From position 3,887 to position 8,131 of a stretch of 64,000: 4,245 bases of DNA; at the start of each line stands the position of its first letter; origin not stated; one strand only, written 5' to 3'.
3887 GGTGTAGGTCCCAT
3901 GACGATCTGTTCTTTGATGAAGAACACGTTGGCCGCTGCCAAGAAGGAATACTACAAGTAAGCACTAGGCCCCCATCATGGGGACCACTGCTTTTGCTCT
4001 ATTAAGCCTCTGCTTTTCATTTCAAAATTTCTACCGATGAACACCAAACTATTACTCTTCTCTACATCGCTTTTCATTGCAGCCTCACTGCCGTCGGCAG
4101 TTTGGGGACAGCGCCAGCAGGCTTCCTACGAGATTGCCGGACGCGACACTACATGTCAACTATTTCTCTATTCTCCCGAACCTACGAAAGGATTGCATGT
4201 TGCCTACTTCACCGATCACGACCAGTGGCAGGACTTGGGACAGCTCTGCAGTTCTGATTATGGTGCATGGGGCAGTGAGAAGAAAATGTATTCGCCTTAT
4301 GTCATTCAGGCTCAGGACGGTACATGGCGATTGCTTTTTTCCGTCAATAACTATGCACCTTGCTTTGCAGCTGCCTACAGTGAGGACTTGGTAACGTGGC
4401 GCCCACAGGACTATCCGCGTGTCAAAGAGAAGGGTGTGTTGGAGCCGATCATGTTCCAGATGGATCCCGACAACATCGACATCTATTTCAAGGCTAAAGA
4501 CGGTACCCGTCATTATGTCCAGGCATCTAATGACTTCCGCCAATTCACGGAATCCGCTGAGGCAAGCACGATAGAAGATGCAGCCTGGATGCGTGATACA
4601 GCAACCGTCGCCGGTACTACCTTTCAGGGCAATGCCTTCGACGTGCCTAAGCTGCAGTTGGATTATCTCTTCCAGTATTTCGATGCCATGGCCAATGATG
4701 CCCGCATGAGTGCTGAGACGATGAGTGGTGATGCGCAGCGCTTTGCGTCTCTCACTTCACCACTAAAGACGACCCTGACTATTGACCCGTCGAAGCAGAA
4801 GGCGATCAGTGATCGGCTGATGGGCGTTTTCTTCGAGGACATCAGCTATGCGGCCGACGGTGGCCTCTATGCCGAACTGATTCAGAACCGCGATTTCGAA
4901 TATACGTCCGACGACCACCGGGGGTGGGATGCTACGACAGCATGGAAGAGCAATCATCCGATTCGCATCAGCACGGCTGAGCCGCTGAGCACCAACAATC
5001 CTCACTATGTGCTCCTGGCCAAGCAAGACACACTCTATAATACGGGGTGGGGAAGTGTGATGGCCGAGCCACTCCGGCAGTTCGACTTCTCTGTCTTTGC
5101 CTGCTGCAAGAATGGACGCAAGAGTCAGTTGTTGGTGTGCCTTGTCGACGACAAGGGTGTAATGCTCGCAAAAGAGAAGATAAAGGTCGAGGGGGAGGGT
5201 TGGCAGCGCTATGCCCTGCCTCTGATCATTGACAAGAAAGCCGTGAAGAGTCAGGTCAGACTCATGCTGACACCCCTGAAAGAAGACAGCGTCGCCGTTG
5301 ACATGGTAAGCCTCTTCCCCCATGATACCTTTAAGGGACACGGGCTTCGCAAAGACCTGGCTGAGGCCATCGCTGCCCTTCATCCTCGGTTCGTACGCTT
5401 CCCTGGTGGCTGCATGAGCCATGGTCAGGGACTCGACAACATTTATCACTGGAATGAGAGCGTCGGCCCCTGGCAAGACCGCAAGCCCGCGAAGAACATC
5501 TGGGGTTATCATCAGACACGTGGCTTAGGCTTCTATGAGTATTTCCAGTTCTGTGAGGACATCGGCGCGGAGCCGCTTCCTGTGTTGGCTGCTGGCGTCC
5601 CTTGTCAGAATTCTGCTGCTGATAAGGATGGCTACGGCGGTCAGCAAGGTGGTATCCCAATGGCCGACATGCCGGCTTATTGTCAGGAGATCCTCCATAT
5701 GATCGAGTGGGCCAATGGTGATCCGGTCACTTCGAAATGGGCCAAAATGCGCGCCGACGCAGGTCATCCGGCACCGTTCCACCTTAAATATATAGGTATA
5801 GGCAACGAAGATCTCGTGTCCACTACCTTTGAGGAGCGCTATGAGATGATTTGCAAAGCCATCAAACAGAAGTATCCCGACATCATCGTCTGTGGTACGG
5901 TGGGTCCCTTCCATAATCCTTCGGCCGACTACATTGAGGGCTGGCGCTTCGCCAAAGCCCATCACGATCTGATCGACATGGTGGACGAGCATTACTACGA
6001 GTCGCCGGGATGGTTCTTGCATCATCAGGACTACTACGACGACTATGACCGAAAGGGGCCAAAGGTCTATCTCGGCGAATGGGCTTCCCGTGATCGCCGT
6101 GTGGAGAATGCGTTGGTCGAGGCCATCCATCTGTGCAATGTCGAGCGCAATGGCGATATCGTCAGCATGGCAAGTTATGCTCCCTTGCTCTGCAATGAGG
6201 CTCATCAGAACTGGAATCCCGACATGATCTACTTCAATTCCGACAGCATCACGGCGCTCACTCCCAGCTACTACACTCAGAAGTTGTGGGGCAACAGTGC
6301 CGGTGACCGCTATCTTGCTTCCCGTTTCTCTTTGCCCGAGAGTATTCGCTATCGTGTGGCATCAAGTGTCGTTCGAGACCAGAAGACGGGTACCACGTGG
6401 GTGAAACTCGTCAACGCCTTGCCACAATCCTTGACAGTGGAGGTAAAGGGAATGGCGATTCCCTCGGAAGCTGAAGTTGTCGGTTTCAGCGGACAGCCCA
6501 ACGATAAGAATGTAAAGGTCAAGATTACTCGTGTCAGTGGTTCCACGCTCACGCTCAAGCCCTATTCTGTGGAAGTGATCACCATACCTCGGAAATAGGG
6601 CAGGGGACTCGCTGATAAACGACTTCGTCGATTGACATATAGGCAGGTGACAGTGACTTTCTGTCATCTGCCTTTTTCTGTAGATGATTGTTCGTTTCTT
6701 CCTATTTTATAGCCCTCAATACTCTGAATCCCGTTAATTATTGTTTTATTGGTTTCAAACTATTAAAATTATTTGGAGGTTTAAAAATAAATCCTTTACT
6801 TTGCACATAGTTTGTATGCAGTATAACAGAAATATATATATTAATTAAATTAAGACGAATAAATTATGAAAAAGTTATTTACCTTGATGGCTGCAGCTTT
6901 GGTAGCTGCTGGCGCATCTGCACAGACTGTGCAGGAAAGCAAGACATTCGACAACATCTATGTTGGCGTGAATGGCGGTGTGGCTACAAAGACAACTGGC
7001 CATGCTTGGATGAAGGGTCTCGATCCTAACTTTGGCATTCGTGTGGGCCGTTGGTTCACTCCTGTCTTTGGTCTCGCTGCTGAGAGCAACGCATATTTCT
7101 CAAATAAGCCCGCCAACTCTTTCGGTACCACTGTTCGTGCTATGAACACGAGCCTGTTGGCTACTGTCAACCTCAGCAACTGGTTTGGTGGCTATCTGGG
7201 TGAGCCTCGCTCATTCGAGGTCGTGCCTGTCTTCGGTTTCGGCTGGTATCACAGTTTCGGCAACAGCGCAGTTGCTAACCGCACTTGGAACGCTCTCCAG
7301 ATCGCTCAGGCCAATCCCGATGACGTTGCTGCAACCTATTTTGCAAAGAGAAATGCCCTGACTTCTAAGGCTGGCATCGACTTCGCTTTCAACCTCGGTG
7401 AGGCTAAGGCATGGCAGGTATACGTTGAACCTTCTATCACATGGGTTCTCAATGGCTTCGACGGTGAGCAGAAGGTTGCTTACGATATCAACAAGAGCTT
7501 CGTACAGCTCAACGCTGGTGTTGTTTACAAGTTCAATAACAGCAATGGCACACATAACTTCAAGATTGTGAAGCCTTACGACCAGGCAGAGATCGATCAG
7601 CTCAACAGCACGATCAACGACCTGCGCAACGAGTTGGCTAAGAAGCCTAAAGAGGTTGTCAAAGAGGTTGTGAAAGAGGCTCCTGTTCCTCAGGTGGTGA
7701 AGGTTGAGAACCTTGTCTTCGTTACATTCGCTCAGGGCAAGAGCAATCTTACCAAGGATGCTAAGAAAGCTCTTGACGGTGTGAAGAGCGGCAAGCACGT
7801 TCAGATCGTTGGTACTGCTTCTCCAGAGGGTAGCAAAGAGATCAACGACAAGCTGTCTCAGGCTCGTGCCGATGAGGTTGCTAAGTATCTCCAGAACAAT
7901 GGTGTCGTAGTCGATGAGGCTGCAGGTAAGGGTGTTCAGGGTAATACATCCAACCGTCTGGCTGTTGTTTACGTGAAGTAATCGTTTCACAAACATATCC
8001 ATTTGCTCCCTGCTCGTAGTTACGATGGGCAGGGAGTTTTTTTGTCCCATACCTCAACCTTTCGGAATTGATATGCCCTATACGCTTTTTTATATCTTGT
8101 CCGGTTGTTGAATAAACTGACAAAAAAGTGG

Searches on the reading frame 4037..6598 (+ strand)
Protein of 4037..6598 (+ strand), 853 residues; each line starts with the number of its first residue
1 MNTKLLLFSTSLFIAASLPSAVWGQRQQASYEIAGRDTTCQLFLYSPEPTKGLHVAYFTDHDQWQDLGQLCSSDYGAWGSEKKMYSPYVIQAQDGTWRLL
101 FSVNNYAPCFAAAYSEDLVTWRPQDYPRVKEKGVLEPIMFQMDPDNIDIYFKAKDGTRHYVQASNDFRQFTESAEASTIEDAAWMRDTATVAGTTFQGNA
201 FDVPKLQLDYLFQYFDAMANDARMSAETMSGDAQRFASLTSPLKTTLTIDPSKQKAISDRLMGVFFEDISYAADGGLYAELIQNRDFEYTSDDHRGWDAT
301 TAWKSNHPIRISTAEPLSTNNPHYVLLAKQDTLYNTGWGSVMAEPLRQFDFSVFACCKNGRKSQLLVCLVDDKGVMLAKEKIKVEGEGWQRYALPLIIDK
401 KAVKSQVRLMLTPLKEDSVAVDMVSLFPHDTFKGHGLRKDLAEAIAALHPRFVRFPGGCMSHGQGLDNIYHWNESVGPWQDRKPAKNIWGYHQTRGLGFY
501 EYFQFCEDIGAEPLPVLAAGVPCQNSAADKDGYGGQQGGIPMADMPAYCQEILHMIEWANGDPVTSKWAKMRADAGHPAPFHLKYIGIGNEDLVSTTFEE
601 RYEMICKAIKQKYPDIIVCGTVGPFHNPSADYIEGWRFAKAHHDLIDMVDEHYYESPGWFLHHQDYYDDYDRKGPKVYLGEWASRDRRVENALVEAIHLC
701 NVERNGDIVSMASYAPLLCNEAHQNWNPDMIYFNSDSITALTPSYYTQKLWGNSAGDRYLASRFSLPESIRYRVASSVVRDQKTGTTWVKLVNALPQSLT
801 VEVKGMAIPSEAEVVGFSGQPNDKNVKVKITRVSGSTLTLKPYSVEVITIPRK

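Call 5: search_protein_families(library=pfam, proteins=[window:4037-6598:+], max_evalue=0.01)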
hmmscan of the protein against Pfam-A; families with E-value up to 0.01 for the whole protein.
window:4037-6598:+ (853 aa): 3 families
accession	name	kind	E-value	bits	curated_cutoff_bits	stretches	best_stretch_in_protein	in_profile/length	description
PF22848.2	ASD1_dom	-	7.6e-116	386.2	22.2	1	444-683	2-239/239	Alpha-L-arabinofuranosidase 1 domain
PF06964.18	Alpha-L-AF_C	-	2.2e-19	70.7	27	1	686-834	18-143/165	Alpha-L-arabinofuranosidase C-terminal domain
PF22847.2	BT_3657-like_N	-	1e-10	42.1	27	1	41-129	25-118/168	Arabinosidase BT_3657-like, N-terminal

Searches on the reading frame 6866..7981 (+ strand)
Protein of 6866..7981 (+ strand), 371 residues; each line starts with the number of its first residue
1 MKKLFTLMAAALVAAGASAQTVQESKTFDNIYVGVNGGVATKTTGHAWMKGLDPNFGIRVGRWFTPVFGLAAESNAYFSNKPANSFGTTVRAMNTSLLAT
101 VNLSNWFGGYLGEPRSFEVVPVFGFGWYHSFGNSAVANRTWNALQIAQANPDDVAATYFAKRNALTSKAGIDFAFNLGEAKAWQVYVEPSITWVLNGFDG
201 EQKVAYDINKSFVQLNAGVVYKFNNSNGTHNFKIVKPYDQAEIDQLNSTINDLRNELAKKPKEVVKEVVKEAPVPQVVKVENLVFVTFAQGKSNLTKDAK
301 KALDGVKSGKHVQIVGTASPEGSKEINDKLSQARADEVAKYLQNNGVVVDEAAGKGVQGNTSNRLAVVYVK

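Call 5: search_protein_families(library=pfam, proteins=[window:6866-7981:+], max_evalue=0.01)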
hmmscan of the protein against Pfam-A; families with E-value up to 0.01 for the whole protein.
window:6866-7981:+ (371 aa): 1 family
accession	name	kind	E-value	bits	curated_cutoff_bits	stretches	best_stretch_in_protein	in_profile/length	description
PF00691.25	OmpA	-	1.1e-10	42.1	27.2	1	287-349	1-71/98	OmpA family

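Call 10: find_encoding_contigs(protein=window:6866-7981:+, flank=10000, max_places=10)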
Protein window:6866-7981:+ (371 aa): 23 contigs read that carry it; 10 places shown.
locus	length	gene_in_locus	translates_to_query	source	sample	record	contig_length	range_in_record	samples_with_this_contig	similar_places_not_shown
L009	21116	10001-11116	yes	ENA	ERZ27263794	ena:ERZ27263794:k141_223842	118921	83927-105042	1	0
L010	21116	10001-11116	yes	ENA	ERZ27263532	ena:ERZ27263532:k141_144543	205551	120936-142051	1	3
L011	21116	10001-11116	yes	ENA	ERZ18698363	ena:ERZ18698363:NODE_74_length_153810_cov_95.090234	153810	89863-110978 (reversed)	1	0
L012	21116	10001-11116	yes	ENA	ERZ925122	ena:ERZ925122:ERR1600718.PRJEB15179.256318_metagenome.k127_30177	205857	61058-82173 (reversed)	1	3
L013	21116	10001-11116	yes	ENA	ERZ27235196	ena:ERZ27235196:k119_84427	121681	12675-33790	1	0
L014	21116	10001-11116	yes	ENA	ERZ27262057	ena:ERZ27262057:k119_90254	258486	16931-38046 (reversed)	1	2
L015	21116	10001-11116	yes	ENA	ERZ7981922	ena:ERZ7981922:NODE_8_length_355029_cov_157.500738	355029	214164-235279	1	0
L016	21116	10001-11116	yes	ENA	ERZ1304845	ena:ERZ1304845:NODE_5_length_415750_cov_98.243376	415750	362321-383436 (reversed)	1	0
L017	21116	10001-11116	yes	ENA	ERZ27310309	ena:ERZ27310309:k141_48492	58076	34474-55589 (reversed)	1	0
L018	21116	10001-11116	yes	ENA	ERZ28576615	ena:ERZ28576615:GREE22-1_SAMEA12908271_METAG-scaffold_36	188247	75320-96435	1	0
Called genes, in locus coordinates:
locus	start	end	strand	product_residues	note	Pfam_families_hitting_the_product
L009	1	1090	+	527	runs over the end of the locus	PF02554:CstA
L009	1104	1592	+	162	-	PF13505:OMP_b-brl (weak)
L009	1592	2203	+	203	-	PF21176:RecR_HhH, PF02132:RecR_ZnF, PF01751:Toprim (weak), PF13662:Toprim_4, PF21175:RecR_C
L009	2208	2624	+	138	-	-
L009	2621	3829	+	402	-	PF00535:Glycos_transf_2, PF13641:Glyco_tranf_2_3, PF13632:Glyco_trans_2_3 (weak)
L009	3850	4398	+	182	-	PF13302:Acetyltransf_3, PF13420:Acetyltransf_4, PF00583:Acetyltransf_1, PF13508:Acetyltransf_7 (weak)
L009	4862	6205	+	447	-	PF02881:SRP54_N, PF06414:Zeta_toxin (weak), PF00448:SRP54, PF02978:SRP_SPB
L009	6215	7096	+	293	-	PF00763:THF_DHG_CYH, PF02882:THF_DHG_CYH_C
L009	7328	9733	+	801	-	PF22847:Glyco_hydro_43_rel, PF22848:ASD1_dom, PF06964:Alpha-L-AF_C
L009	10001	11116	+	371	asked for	PF00691:OmpA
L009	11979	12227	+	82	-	-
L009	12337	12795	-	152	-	PF03852:Vsr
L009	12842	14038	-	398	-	PF09217:EcoRII-N, PF09019:EcoRII-C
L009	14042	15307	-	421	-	PF00145:DNA_methylase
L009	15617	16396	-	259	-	PF13484:Fer4_16 (faint), PF12838:Fer4_7 (faint), PF14697:Fer4_21 (faint), PF00037:Fer4 (weak), PF12797:Fer4_2 (faint), PF13237:Fer4_10, PF13187:Fer4_9 (weak)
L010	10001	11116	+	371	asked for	PF00691:OmpA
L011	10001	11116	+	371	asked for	PF00691:OmpA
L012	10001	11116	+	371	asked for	PF00691:OmpA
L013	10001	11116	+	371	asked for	PF00691:OmpA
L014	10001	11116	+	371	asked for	PF00691:OmpA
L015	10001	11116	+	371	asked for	PF00691:OmpA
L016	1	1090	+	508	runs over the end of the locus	PF02554:CstA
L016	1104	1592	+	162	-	PF13505:OMP_b-brl (weak)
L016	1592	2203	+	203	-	PF21176:RecR_HhH, PF02132:RecR_ZnF, PF01751:Toprim (weak), PF13662:Toprim_4, PF21175:RecR_C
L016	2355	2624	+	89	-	-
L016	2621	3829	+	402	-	PF00535:Glycos_transf_2, PF13641:Glyco_tranf_2_3, PF13632:Glyco_trans_2_3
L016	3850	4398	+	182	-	PF13302:Acetyltransf_3, PF13420:Acetyltransf_4, PF00583:Acetyltransf_1, PF13508:Acetyltransf_7 (weak)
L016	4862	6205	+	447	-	PF02881:SRP54_N, PF06414:Zeta_toxin (weak), PF00448:SRP54, PF02978:SRP_SPB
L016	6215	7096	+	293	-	PF00763:THF_DHG_CYH, PF02882:THF_DHG_CYH_C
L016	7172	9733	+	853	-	PF22847:Glyco_hydro_43_rel, PF22848:ASD1_dom, PF06964:Alpha-L-AF_C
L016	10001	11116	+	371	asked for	PF00691:OmpA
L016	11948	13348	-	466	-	PF13306:LRR_5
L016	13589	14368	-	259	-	PF13484:Fer4_16 (faint), PF12838:Fer4_7 (faint), PF14697:Fer4_21 (faint), PF00037:Fer4 (weak), PF12797:Fer4_2 (faint), PF12837:Fer4_6 (faint), PF13187:Fer4_9, PF13237:Fer4_10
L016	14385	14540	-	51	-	-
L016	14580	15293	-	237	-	PF00849:PseudoU_synth_2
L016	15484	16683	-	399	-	PF28574:Transporter_N, PF28560:PCD-like, PF28576:Transporter_C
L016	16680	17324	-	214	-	PF00005:ABC_tran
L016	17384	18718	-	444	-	PF16120:DUF4836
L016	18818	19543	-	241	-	PF20260:PUA_4, PF04452:Methyltrans_RNA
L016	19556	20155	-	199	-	-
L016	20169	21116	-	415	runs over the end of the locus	PF03825:Nuc_H_symport, PF12832:MFS_1_like, PF07690:MFS_1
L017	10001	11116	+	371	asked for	PF00691:OmpA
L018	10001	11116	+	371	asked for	PF00691:OmpA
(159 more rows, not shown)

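Call 32: list_cluster_members(proteins=[window:6866-7981:+, window:12483-13262:-, window:10908-12173:-, window:9708-10904:-, window:9203-9700:-, window:8845-9093:+, window:1727-3070:+])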
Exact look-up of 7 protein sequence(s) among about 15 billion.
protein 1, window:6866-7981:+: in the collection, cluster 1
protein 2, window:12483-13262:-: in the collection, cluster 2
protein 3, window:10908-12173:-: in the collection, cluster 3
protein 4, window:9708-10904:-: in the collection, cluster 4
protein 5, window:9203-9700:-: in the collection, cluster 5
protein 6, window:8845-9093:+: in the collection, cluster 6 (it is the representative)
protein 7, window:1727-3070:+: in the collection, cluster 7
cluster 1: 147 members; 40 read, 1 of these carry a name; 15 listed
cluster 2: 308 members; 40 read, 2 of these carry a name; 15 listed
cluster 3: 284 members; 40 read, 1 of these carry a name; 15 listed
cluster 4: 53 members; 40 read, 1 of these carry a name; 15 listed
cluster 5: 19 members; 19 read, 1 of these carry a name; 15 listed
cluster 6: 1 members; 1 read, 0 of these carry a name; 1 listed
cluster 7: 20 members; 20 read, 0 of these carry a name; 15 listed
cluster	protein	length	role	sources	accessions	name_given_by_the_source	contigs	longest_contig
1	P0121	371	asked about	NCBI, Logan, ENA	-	-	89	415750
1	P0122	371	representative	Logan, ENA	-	-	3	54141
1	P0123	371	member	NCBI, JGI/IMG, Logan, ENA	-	OOP family OmpA-OmpF porin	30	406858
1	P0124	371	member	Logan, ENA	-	-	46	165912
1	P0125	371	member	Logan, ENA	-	-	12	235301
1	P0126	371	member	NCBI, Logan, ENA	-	-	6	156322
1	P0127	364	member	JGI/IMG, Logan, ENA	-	-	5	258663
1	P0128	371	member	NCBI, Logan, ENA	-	-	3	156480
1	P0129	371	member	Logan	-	-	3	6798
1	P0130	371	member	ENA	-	-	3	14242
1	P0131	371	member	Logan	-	-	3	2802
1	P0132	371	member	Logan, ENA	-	-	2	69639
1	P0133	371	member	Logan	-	-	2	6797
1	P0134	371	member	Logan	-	-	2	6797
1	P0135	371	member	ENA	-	-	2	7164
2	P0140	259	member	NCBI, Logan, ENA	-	-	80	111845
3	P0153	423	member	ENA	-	-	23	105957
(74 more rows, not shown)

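Call 33: find_encoding_contigs(protein=P0153, flank=7000, max_places=5)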
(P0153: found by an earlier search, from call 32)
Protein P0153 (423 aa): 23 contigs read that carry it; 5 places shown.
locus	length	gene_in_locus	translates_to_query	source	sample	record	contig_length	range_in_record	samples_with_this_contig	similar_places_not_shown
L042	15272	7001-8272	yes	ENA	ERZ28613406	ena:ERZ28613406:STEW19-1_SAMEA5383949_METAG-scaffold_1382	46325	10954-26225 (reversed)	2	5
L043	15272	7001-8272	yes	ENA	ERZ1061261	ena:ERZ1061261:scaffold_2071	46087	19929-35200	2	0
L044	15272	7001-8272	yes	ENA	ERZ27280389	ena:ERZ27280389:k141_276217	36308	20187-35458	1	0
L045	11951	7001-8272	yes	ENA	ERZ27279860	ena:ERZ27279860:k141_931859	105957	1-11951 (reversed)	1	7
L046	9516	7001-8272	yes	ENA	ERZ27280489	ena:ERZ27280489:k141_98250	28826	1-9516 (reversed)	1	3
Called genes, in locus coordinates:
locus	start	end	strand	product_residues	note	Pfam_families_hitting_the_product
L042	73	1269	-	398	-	PF14289:DUF4369 (weak), PF00578:AhpC-TSA, PF13905:Thioredoxin_8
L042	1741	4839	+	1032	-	PF13620:CarboxypepD_reg, PF13715:CarbopepD_reg_2, PF07715:Plug, PF00593:TonB_dep_Rec_b-barrel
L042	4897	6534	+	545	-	PF14322:SusD-like_3, PF12771:SusD-like_2 (weak), PF07980:SusD_RagB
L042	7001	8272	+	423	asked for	PF00145:DNA_methylase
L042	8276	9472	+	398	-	PF09217:EcoRII-N, PF09019:EcoRII-C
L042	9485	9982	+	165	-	PF03852:Vsr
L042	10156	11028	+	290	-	PF12784:PDDEXK_2, PF27070:HTH_Rpn_C (weak)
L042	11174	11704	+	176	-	PF28549:NDPSase_N, PF00293:NUDIX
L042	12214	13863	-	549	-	PF03063:Prismane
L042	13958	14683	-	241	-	PF04405:ScdA_N, PF01814:Hemerythrin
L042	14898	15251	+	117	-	PF00126:HTH_1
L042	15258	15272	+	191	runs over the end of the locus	PF03466:LysR_substrate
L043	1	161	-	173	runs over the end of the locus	PF00293:NUDIX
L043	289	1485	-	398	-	PF14289:DUF4369 (weak), PF00578:AhpC-TSA, PF13905:Thioredoxin_8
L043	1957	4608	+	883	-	PF13620:CarboxypepD_reg, PF13715:CarbopepD_reg_2, PF07715:Plug, PF00593:TonB_dep_Rec_b-barrel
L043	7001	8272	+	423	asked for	PF00145:DNA_methylase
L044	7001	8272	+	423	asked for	PF00145:DNA_methylase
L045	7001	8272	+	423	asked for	PF00145:DNA_methylase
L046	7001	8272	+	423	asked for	PF00145:DNA_methylase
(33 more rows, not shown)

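Call 55: search_protein_families(library=pfam, proteins=[L016:11948-13348:-, L042:10156-11028:+], max_evalue=0.001)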
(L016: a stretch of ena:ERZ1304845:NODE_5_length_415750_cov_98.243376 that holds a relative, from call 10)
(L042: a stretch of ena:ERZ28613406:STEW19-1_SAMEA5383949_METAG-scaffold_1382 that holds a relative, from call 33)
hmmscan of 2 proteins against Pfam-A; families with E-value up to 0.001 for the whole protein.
L016:11948-13348:- (466 aa): 1 family
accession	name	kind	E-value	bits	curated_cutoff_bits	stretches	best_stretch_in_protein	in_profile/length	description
PF13306.12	LRR_5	-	5.6e-24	84.9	27.7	1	312-415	25-123/127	BspA type Leucine rich repeat region (6 copies)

L042:10156-11028:+ (290 aa): 1 family
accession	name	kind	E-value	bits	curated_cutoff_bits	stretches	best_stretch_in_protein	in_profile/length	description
PF12784.13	PDDEXK_2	-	1.6e-22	80.8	27.4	1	10-126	3-122/229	PD-(D/E)XK nuclease family transposase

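Call 74: find_encoding_contigs(protein=P0140, flank=7000, max_places=10)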
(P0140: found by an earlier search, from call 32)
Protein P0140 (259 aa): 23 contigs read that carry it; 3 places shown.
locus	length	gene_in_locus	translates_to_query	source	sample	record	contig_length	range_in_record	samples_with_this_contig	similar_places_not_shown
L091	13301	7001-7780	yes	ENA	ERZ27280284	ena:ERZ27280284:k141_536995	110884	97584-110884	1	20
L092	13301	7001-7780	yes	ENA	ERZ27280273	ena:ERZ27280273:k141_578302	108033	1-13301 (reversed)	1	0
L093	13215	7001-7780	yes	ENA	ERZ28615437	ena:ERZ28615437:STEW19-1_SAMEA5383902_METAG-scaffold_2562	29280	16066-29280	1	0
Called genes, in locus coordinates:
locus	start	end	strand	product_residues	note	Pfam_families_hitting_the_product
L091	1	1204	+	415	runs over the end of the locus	PF03825:Nuc_H_symport, PF12832:MFS_1_like, PF07690:MFS_1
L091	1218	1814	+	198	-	-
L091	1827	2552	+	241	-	PF20260:PUA_4, PF04452:Methyltrans_RNA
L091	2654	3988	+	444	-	PF16120:DUF4836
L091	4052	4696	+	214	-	PF00005:ABC_tran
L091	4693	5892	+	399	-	PF28574:Transporter_N, PF28560:PCD-like, PF28576:Transporter_C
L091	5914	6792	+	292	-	PF00849:PseudoU_synth_2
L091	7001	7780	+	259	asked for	PF13484:Fer4_16 (faint), PF12838:Fer4_7 (faint), PF00037:Fer4 (weak), PF12797:Fer4_2 (faint), PF12837:Fer4_6 (faint), PF14697:Fer4_21 (faint), PF13187:Fer4_9 (weak), PF13237:Fer4_10 (weak), +1 more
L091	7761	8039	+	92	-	PF00872:Transposase_mut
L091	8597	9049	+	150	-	-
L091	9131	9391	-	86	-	-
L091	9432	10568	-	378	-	PF13353:Fer4_12, PF04055:Radical_SAM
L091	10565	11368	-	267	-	-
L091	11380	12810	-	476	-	PF13353:Fer4_12 (weak), PF04055:Radical_SAM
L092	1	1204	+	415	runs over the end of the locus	PF03825:Nuc_H_symport, PF12832:MFS_1_like, PF07690:MFS_1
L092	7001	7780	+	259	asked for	PF13484:Fer4_16 (faint), PF12838:Fer4_7 (faint), PF00037:Fer4 (weak), PF12797:Fer4_2 (faint), PF12837:Fer4_6 (faint), PF14697:Fer4_21 (faint), PF13187:Fer4_9 (weak), PF13237:Fer4_10 (weak), +1 more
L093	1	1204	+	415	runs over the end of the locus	PF03825:Nuc_H_symport, PF12832:MFS_1_like, PF07690:MFS_1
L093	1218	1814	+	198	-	-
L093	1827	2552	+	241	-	PF20260:PUA_4, PF04452:Methyltrans_RNA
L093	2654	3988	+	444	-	PF16120:DUF4836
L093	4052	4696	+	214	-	PF00005:ABC_tran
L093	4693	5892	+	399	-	PF28574:Transporter_N, PF28560:PCD-like, PF28576:Transporter_C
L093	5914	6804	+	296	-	PF00849:PseudoU_synth_2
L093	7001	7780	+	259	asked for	PF13484:Fer4_16 (faint), PF12838:Fer4_7 (faint), PF00037:Fer4 (weak), PF12797:Fer4_2 (faint), PF12837:Fer4_6 (faint), PF14697:Fer4_21 (faint), PF13187:Fer4_9 (weak), PF13237:Fer4_10 (weak), +1 more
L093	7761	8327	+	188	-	PF00872:Transposase_mut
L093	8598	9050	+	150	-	-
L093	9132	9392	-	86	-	-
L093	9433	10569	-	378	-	PF13353:Fer4_12, PF04055:Radical_SAM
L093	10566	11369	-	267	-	-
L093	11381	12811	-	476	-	PF13353:Fer4_12 (weak), PF04055:Radical_SAM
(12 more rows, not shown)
